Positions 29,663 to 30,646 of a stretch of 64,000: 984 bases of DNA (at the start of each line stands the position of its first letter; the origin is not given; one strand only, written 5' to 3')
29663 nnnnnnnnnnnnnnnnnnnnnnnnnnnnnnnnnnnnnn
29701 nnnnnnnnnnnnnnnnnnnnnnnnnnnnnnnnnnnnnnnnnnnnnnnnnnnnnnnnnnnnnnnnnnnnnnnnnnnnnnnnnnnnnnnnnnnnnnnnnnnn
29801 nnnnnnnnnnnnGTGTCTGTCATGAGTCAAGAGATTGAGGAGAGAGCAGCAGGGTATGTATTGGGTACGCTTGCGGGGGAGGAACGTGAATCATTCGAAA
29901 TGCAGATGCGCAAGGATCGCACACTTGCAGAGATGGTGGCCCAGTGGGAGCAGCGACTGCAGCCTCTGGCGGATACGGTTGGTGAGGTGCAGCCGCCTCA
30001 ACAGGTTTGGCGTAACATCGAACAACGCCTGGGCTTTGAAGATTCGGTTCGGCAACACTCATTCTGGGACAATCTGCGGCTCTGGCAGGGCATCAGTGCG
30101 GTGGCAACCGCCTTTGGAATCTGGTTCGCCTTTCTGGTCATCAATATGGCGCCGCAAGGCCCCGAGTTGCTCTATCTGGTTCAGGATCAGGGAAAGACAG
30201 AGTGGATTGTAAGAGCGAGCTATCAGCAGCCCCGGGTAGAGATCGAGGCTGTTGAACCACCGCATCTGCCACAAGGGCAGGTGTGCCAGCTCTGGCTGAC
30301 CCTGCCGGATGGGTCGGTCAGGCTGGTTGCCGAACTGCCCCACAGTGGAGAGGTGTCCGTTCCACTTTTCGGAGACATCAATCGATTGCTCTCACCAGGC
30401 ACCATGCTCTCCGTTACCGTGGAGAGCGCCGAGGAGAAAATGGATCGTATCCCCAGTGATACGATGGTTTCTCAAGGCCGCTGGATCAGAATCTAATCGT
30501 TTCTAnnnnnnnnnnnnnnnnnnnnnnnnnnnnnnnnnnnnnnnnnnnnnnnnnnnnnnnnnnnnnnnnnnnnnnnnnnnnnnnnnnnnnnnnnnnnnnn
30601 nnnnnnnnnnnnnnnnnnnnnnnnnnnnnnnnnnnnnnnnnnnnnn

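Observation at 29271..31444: ECF sigma/anti-sigma pair plus HD-GYP protein immediately upstream of the bufferin-like operon: candidate envelope-stress/metal regulatory module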

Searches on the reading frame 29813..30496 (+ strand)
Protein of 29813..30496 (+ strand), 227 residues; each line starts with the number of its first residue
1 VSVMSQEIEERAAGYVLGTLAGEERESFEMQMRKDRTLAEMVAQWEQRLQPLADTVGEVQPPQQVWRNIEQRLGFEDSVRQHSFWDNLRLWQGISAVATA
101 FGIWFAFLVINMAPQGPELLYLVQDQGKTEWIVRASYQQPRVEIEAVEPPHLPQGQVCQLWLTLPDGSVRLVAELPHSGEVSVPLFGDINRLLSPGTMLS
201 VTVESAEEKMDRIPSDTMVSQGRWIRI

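Call 3: search_protein_families(library=pfam, proteins=[window:29813-30496:+], max_evalue=0.01)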
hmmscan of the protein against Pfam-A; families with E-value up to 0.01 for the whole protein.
window:29813-30496:+ (227 aa): 1 family
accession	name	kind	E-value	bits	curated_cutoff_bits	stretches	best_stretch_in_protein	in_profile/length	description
PF10099.14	RskA_C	-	1.3e-07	32.4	29.4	1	113-208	30-125/135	Anti-sigma-K factor rskA, C-terminal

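Call 4: search_protein_families(library=ncbifam, proteins=[window:29813-30496:+], max_evalue=0.01)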
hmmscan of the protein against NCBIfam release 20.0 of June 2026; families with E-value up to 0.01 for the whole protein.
window:29813-30496:+ (227 aa): 2 families
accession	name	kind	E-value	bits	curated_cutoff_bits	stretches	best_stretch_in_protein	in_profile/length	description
NF052375.1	antisigma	equivalog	1.8e-15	57.6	100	1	12-205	2-206/217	anti-sigma factor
NF010501.0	PRK13920.1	subfamily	3e-07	30.3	225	1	7-133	3-116/213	putative anti-sigmaE protein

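Call 11: find_homologous_proteins(query=window:29822-30496:+)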
Query window:29822-30496:+ (224 aa): 22 proteins with E <= 0.001 among 382 candidates.
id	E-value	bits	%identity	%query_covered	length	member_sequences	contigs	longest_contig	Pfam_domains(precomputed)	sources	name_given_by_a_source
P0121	5.4e-145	499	100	100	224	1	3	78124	PF10099.15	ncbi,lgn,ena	-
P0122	1.2e-62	229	50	99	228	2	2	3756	PF10099.15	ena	-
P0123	1.5e-62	229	52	96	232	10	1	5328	PF10099.15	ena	-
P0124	2.2e-60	222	50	96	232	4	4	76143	PF10099.15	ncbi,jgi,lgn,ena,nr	ncbi:MAG: hypothetical protein HN344_07445 [Gammaproteobacteria bacterium]|jgi:anti-sigma-K factor R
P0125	4.9e-20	90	30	97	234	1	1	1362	PF10099.15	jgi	jgi:anti-sigma-K factor RskA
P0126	1.1e-19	89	33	97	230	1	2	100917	PF10099.15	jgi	jgi:anti-sigma-K factor RskA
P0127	5.8e-19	86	32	95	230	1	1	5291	PF10099.15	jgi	jgi:anti-sigma-K factor RskA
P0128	2.0e-18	85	30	96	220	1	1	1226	PF10099.15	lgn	-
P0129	2.2e-18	85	32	95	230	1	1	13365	PF10099.15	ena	-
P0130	9.4e-18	82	29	97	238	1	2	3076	PF10099.15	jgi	-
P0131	1.9e-17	81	31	98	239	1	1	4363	PF10099.15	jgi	jgi:anti-sigma-K factor RskA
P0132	2.2e-17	81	32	89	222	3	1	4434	PF10099.15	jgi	jgi:anti-sigma-K factor RskA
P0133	3.1e-17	81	31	95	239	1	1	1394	PF10099.15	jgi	jgi:anti-sigma-K factor RskA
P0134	6.4e-17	80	29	96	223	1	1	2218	PF10099.15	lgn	-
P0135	1.1e-16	79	31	98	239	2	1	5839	PF10099.15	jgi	jgi:anti-sigma-K factor RskA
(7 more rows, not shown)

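Call 16: find_encoding_contigs(protein=P0124, flank=8000, max_places=3)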
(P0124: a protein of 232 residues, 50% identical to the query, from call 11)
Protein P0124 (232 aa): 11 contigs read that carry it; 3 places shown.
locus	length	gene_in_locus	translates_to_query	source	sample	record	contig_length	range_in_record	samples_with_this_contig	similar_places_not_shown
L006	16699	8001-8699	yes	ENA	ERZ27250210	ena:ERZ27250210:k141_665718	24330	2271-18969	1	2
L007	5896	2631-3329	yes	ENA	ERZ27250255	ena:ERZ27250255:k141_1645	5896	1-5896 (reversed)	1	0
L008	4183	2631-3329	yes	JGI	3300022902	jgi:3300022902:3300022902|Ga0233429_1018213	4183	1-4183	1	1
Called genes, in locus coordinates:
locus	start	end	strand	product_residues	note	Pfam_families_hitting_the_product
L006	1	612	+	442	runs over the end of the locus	PF00989:PAS, PF08448:PAS_4 (weak), PF13188:PAS_8 (weak), PF13426:PAS_9, PF02518:HATPase_c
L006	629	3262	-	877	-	PF11845:Tll0287-like, PF00989:PAS, PF13426:PAS_9, PF00989:PAS, PF08448:PAS_4, PF13188:PAS_8, PF13426:PAS_9, PF00512:HisKA, +3 more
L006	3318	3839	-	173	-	PF02620:YceD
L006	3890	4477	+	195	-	PF02545:Maf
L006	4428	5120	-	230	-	PF00702:Hydrolase, PF08282:Hydrolase_3 (faint), PF12710:HAD, PF13419:HAD_2, PF13242:Hydrolase_like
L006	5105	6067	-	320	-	PF01479:S4, PF00849:PseudoU_synth_2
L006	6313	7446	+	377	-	PF01625:PMSR, PF01641:SelR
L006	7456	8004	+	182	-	PF04542:Sigma70_r2, PF08281:Sigma70_r4_2, PF04545:Sigma70_r4 (weak)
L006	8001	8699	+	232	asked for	PF10099:RskA_C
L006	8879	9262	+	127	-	PF02537:CRCB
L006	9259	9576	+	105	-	PF02641:DUF190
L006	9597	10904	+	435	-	PF02403:Seryl_tRNA_N, PF00587:tRNA-synt_2b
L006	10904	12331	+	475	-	PF13241:NAD_binding_7, PF14824:Sirohm_synth_M, PF10414:CysG_dimeriser, PF00590:TP_methylase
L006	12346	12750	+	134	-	-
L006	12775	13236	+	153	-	PF00571:CBS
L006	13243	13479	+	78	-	PF03994:DUF350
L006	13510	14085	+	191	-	PF01464:SLT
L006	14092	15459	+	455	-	PF00072:Response_reg, PF00989:PAS (weak)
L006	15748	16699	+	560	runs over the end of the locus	PF09136:Glucodextran_B (faint), PF00092:VWA, PF13519:VWA_2, PF06707:DUF1194 (weak)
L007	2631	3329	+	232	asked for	PF10099:RskA_C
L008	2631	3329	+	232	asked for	PF10099:RskA_C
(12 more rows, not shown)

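Call 17: find_encoding_contigs(protein=P0123, flank=8000, max_places=2)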
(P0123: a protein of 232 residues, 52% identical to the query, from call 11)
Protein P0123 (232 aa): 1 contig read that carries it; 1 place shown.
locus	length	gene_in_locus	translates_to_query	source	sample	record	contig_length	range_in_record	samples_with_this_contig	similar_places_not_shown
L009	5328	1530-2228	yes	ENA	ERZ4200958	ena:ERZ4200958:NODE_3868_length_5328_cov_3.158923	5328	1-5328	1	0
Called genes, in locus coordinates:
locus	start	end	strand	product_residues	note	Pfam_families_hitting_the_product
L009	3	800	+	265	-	?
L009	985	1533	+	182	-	PF04542:Sigma70_r2, PF08281:Sigma70_r4_2, PF04545:Sigma70_r4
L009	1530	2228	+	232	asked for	PF10099:RskA_C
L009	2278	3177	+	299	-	PF01966:HD, PF13487:HD_5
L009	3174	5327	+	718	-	?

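Call 18: find_encoding_contigs(protein=P0126, flank=8000, max_places=2)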
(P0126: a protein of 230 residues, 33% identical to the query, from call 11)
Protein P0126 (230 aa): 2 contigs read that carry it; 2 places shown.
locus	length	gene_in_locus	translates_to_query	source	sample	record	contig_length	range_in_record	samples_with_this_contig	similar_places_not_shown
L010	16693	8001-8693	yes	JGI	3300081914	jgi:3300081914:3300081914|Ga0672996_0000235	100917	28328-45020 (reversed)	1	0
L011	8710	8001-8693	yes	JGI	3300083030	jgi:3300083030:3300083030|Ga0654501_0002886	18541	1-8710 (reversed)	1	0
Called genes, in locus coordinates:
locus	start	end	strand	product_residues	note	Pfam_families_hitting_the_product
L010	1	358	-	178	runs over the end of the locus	PF13302:Acetyltransf_3, PF13420:Acetyltransf_4, PF00583:Acetyltransf_1, PF13673:Acetyltransf_10 (weak), PF13508:Acetyltransf_7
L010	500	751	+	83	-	PF00886:Ribosomal_S16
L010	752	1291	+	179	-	PF01782:RimM, PF05239:PRC, PF24986:PRC_RimM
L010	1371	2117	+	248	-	PF01746:tRNA_m1G_MT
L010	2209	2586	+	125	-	PF01245:Ribosomal_L19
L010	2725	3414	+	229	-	PF00293:NUDIX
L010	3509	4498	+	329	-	PF03186:CobD_Cbib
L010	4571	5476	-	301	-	PF03193:RsgA_GTPase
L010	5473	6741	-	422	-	PF16491:Peptidase_M48_N, PF01435:Peptidase_M48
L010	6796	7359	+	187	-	PF00929:RNase_T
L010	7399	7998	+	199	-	PF04542:Sigma70_r2, PF08281:Sigma70_r4_2, PF04545:Sigma70_r4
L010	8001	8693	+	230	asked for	PF10099:RskA_C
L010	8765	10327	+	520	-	PF14224:DUF4331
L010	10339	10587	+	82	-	-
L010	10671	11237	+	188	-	PF11937:DUF3455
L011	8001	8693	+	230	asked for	PF10099:RskA_C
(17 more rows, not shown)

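Call 26: find_related_loci(query=A2, collection=genome_contigs, flank=10000)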
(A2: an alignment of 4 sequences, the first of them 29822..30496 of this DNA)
Query A2 (224 aa) in genome_contigs; peptide patterns used: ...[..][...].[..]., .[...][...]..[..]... (x = any residue, [..] = any of these).
81 stretches matched a pattern; 10 encode a relative of the query (tblastn E <= 1e-3); 10 distinct loci.
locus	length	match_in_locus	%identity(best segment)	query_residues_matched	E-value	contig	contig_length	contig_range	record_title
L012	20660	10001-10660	49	4-224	4e-72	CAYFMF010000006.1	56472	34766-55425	MAG TPA_asm: uncultured Piscirickettsiaceae bacterium isolate ERP019367_co1_94 genome assembly, contig: NODE_658_length_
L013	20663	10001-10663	50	3-224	2e-69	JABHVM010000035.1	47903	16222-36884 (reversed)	MAG: Thiotrichales bacterium isolate SI047_bin108 k141_210427, whole genome shotgun sequence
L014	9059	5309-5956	52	9-224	3e-67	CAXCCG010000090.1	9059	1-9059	MAG TPA_asm: uncultured Gammaproteobacteria bacterium isolate SRR3724456_binner123_Refined_33 genome assembly, contig: E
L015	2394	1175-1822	50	9-224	6e-60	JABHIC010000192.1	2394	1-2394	MAG: Gammaproteobacteria bacterium isolate SI037_bin54 k141_1283769, whole genome shotgun sequence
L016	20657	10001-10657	29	9-224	7e-23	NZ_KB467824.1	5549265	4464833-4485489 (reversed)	Janthinobacterium sp. CG3 JANGC3DRAFT_scaffold1.1, whole genome shotgun sequence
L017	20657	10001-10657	30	12-219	3e-17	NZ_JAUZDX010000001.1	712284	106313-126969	Acidovorax sp. A1169 1169_1, whole genome shotgun sequence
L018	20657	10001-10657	31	12-219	5e-17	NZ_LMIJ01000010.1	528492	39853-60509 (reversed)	Acidovorax sp. Root219 contig_18, whole genome shotgun sequence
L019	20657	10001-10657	28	12-219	2e-16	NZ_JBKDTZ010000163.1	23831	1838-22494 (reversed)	MAG: Acidovorax sp. isolate samp_4354_semibin_115 samp_4354_422453, whole genome shotgun sequence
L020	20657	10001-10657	30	12-219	3e-15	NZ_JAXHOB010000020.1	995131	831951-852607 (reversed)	MAG: Acidovorax sp. isolate Salar_de_Ascotan_water_MAG_AWA2 contig_428_polypolish, whole genome shotgun sequence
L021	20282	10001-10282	40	4-97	2e-14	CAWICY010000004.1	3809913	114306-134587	MAG: uncultured proteobacterium isolate MFD00822.bin.1.211 genome assembly, contig: contig_20852, whole genome shotgun s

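Call 31: search_protein_families(library=pfam, proteins=[L012:10841-11365:+, L012:11414-12046:+, L012:12166-12579:+, L012:12674-14314:+, L012:14377-16038:+, L012:16035-16955:+, L012:7095-8060:+, L013:7844-9304:-, L013:11625-12554:+, L013:5966-7477:-], max_evalue=0.001)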
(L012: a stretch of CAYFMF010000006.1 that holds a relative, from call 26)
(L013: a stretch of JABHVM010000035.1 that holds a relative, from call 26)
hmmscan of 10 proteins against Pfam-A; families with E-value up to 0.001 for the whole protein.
L012:10841-11365:+ (174 aa): 1 family
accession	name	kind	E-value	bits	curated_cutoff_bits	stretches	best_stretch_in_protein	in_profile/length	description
PF16694.10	Cytochrome_P460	-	3.9e-08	34.1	27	1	82-172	46-124/125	Cytochrome P460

L012:11414-12046:+ (210 aa): 1 family
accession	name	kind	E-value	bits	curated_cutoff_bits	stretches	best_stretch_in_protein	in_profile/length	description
PF16694.10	Cytochrome_P460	-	0.00029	21.6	27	1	128-204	66-124/125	Cytochrome P460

L012:12166-12579:+ (137 aa): 3 families
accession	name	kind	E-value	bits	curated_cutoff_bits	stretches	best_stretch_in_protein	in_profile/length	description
PF20587.3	DUF6789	-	6.4e-12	46.2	27.1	1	3-135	4-135/144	Family of unknown function (DUF6789)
PF11158.13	DUF2938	-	1.7e-06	28.2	31.4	1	46-128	56-142/150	Protein of unknown function (DUF2938)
PF07274.17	DUF1440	-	0.0008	19.9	34.7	0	49-103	53-106/135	Protein of unknown function (DUF1440)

L012:12674-14314:+ (546 aa): 2 families
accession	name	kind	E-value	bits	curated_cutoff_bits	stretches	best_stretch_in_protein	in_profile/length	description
PF01645.23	Glu_synthase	-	6.9e-80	269.4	20.4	1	155-472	67-368/369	Conserved region in glutamate synthase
PF01070.24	FMN_dh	-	0.00025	20.6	24.9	1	377-417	271-311/350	FMN-dependent dehydrogenase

L012:14377-16038:+ (553 aa): 3 families
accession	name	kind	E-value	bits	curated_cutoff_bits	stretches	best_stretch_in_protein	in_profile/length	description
PF02776.23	TPP_enzyme_N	-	5.3e-40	136.3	26.8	1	8-124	1-119/119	Thiamine pyrophosphate enzyme, N-terminal TPP binding domain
PF02775.26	TPP_enzyme_C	-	6e-37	127.2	21.9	1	385-531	1-151/151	Thiamine pyrophosphate enzyme, C-terminal TPP binding domain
PF00205.28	TPP_enzyme_M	-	6e-29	100.9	30.4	1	193-325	1-136/137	Thiamine pyrophosphate enzyme, central domain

L012:16035-16955:+ (306 aa): 3 families
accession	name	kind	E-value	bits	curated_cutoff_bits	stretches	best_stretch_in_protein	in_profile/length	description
PF00056.29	Ldh_1_N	-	6.9e-42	143.3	27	1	3-142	2-141/141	lactate/malate dehydrogenase, NAD binding domain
PF02866.23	Ldh_1_C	-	2.4e-28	99.7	22.6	1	147-304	3-168/174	lactate/malate dehydrogenase, alpha/beta C-terminal domain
PF03721.20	UDPG_MGDP_dh_N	-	0.00022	21.3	27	0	3-124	2-125/187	UDP-glucose/GDP-mannose dehydrogenase family, NAD binding domain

L012:7095-8060:+ (321 aa): 1 family
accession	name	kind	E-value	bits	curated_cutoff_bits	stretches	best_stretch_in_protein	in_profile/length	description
PF11376.13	DUF3179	-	9.8e-91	304.6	27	1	55-289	1-234/292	Protein of unknown function (DUF3179)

L013:7844-9304:- (486 aa): 2 families
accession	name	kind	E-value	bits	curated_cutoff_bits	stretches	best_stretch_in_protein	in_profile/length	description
PF13173.12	AAA_14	-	1.5e-22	80.4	27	1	77-210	4-128/129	AAA domain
PF13635.12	DUF4143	-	1.6e-11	44.7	28.1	1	287-440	9-159/160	Domain of unknown function (DUF4143)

L013:11625-12554:+ (309 aa): 1 family
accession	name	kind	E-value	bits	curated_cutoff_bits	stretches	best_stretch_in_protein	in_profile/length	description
PF11376.13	DUF3179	-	9e-91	304.7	27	1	50-303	1-292/292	Protein of unknown function (DUF3179)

L013:5966-7477:- (503 aa): 14 families
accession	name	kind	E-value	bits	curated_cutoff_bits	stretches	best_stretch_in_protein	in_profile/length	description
PF07992.20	Pyr_redox_2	-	1.8e-65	221.7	26.1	1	25-348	2-291/291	Pyridine nucleotide-disulphide oxidoreductase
PF02852.28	Pyr_redox_dim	-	2.2e-28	99.1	25.3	1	371-474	2-105/110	Pyridine nucleotide-disulphide oxidoreductase, dimerisation domain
PF00070.33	Pyr_redox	-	3.8e-24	85.4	22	1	190-264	1-77/82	Pyridine nucleotide-disulphide oxidoreductase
PF13738.12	Pyr_redox_3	-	1.7e-14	54.2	30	1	140-332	114-305/305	Pyridine nucleotide-disulphide oxidoreductase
PF01134.28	GIDA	-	4.9e-09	36.2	22.1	1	26-86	2-60/391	Glucose inhibited division protein A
PF13434.12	Lys_Orn_oxgnase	-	1.9e-06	27.7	21.3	1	145-254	142-253/339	L-lysine 6-monooxygenase/L-ornithine 5-monooxygenase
PF01266.30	DAO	-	3.7e-06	27.1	27.9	0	26-58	2-35/353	FAD dependent oxidoreductase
PF02737.24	3HCDH_N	-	5.9e-06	26.7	22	0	193-227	4-38/180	3-hydroxyacyl-CoA dehydrogenase, NAD binding domain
PF13450.12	NAD_binding_8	-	1.5e-05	25.7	21.9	1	28-61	1-35/68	NAD(P)-binding Rossmann-like domain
PF03486.20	HI0933_like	-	4.2e-05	23.5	50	0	25-58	2-35/244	HI0933-like protein Rossmann domain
PF03721.20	UDPG_MGDP_dh_N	-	6e-05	23.1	27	0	190-218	2-30/187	UDP-glucose/GDP-mannose dehydrogenase family, NAD binding domain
PF01262.27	AlaDh_PNT_C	-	6.4e-05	22.9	23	0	25-54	30-59/214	Alanine dehydrogenase/PNT, C-terminal domain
PF12831.13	FAD_oxidored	-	0.00013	21.8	27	1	26-168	2-117/416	FAD dependent oxidoreductase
PF02826.25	2-Hacid_dh_C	-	0.00022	21.1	25.1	0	189-222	37-70/178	D-isomer specific 2-hydroxyacid dehydrogenase, NAD binding domain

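Call 69: find_related_loci(query=A2, collection=metagenome_contigs, flank=10000)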
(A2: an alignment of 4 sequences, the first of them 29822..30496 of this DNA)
Query A2 (224 aa) in metagenome_contigs; peptide patterns used: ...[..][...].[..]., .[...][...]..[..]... (x = any residue, [..] = any of these).
158 stretches matched a pattern; 16 encode a relative of the query (tblastn E <= 1e-3); 16 distinct loci.
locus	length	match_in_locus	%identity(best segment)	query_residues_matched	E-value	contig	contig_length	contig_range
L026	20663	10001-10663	50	3-224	2e-69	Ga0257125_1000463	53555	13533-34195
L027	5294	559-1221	50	3-224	2e-69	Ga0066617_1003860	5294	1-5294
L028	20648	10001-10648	52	9-224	2e-67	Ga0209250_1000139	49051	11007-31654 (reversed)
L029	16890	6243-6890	50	9-224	2e-59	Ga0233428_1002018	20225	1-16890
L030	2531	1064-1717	33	9-224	5e-24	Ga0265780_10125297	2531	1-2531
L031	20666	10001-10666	30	9-224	4e-23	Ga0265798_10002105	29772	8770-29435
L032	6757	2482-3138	31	4-201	1e-18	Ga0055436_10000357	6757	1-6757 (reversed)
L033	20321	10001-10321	42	2-102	2e-15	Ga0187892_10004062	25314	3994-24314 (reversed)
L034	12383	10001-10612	30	3-201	8e-15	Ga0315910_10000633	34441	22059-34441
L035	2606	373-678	40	3-106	1e-13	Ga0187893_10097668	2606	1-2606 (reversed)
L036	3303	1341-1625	43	2-96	5e-12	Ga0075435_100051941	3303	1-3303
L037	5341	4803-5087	43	2-96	9e-12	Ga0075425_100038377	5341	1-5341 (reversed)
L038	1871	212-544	35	2-112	8e-10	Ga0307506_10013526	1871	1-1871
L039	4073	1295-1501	36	5-73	8e-9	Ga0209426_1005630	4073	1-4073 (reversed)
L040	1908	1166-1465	38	9-107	1e-7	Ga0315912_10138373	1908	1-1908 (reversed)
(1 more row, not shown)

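Call 90: list_cluster_members(proteins=[P0121, P0143, P0002])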
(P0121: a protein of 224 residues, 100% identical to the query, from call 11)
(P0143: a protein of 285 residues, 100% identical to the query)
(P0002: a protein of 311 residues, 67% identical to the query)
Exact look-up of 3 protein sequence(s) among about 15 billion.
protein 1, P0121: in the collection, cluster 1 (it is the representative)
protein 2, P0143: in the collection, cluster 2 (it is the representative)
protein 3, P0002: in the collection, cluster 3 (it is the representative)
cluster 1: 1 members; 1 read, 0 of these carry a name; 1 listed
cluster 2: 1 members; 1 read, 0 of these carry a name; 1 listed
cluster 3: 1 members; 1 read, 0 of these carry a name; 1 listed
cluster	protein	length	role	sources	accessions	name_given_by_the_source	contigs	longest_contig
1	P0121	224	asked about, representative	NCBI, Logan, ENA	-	-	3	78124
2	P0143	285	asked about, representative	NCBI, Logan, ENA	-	-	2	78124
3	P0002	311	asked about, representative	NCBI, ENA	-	-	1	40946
